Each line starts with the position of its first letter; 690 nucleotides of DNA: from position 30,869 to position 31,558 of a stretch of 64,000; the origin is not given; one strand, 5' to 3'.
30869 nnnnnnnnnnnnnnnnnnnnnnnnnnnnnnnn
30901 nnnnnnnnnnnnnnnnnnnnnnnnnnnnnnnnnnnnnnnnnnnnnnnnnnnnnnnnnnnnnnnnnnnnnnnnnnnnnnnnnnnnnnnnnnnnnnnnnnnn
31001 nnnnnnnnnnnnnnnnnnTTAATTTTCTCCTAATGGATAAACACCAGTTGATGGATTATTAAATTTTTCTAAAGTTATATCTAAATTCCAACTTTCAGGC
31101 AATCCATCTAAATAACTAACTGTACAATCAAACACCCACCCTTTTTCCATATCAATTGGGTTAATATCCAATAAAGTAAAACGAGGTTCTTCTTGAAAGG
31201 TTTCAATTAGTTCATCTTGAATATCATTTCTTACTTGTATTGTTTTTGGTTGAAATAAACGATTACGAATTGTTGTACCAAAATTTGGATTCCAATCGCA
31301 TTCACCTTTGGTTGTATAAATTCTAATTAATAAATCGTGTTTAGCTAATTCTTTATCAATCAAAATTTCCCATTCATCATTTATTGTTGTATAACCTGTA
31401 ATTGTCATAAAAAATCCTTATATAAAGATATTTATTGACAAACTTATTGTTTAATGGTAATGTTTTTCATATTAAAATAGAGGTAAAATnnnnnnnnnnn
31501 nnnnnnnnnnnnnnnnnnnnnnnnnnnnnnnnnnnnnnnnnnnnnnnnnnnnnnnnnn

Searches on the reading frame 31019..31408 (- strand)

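Call 38: search_protein_families(library=phrogs, proteins=[window:31019-31408:-], max_evalue=0.01)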
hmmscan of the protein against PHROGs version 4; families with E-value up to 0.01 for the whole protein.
window:31019-31408:- (129 aa): 3 families
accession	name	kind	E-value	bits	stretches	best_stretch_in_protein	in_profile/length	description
phrog_261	-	tail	1.5e-10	42.3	1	23-99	48-125/312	baseplate wedge subunit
phrog_43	-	tail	2.1e-06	28.4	1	6-107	5-110/126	baseplate wedge subunit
phrog_975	-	tail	0.00028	21.1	1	23-83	138-198/238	baseplate protein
